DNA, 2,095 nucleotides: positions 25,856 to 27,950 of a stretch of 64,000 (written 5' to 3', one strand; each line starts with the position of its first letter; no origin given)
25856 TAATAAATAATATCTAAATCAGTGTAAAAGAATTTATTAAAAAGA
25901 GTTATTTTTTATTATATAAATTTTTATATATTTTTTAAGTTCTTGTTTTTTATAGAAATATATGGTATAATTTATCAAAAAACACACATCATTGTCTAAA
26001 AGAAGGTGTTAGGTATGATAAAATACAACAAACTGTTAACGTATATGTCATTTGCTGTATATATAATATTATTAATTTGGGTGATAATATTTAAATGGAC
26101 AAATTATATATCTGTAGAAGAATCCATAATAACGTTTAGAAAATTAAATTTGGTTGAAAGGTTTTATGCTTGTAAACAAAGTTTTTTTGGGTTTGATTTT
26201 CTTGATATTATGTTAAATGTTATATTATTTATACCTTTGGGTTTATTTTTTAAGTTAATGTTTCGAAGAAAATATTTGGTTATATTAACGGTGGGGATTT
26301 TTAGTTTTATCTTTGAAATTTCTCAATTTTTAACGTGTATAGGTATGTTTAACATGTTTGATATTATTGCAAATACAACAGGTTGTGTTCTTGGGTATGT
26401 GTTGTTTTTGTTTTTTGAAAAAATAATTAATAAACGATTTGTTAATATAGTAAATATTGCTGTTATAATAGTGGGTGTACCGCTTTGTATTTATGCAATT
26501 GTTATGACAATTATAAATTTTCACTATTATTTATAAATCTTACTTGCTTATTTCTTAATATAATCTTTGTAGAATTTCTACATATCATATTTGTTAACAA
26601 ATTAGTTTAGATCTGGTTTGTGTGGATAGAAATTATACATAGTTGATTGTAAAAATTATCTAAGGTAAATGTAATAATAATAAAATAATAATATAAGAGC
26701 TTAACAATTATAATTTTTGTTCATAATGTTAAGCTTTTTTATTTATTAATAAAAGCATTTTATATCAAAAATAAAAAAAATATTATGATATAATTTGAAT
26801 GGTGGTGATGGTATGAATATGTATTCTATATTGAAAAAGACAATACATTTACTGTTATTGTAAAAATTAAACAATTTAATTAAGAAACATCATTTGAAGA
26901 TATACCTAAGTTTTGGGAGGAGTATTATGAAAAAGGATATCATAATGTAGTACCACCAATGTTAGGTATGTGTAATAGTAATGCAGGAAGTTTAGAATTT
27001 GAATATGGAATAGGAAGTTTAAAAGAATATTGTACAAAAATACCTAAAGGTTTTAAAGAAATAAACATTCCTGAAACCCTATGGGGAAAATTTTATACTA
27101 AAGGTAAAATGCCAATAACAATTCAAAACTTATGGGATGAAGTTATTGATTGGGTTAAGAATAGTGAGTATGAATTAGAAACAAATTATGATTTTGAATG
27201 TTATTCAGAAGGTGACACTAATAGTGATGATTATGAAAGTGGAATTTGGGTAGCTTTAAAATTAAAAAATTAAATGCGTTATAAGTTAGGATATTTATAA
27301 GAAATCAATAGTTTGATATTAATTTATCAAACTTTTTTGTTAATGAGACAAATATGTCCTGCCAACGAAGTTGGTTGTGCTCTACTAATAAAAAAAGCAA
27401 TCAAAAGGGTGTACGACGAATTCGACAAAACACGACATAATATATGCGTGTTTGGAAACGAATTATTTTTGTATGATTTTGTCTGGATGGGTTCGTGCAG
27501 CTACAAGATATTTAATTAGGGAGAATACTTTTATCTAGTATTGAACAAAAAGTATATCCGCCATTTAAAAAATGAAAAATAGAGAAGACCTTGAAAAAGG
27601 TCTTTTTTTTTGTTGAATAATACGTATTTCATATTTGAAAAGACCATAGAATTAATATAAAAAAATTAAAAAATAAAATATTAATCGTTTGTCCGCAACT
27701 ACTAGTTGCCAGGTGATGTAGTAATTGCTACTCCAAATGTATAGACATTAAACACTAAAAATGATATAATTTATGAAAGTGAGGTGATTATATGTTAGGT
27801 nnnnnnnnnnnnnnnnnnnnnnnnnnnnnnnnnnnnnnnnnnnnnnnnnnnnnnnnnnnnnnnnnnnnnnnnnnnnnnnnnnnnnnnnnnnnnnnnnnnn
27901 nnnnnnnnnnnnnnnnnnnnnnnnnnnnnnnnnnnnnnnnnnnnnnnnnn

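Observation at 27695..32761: Putative peptide quorum-sensing-like cassette: XRE-HTH+TPR (RRNPP-like) regulator translationally coupled to an ABC exporter, followed by a 701-aa surface protein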

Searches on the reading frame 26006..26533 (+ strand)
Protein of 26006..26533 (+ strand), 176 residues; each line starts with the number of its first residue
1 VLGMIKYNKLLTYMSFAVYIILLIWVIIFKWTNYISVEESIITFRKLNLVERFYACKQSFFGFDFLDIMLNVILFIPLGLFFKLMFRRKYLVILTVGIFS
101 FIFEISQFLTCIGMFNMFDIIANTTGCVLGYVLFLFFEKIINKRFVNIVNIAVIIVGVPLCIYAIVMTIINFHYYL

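Call 3: search_protein_families(library=pfam, proteins=[window:26006-26533:+], max_evalue=0.1)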
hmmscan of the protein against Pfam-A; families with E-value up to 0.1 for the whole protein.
window:26006-26533:+ (176 aa): 1 family
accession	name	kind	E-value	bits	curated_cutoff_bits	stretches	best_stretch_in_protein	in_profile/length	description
PF04892.17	VanZ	-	8.2e-17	62.4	30.1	1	16-137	1-125/126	VanZ like family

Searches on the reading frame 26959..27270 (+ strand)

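Call 3: search_protein_families(library=pfam, proteins=[window:26959-27270:+], max_evalue=0.1)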
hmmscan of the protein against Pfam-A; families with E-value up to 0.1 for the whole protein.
window:26959-27270:+ (104 aa): 2 families
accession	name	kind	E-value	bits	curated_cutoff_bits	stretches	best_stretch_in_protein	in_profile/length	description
PF14526.11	Cass2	-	1.1e-09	39.1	27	1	3-99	52-149/150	Integron-associated effector binding protein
PF06445.20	GyrI-like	-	1.3e-09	39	26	1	11-101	65-155/155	GyrI-like small molecule binding domain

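Call 4: search_protein_families(library=ncbifam, proteins=[window:26959-27270:+], max_evalue=0.1)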
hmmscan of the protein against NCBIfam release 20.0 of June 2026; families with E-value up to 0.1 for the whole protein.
window:26959-27270:+ (104 aa): 1 family
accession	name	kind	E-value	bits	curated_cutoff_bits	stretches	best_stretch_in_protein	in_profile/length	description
NF045594.1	flavodox_BilS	equivalog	0.048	13.6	155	1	17-65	78-127/160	flavodoxin family protein BilS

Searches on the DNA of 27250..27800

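Call 43: search_rna_families(source=window, start=27250, end=27800, threshold=evalue, max_evalue=1)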
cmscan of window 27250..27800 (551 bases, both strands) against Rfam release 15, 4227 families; matches with E-value up to 1: 2.
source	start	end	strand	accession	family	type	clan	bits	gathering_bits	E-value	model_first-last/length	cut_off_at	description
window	27289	27344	+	RF02056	STnc390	Gene; sRNA;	-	18.1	50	0.33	1-60/60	no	Salmonella sRNA STnc390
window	27548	27647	-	RF01253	snR46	Gene; snRNA; snoRNA; HACA-box;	CL00021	16.8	43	0.79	1-197/197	no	Small nucleolar RNA snR46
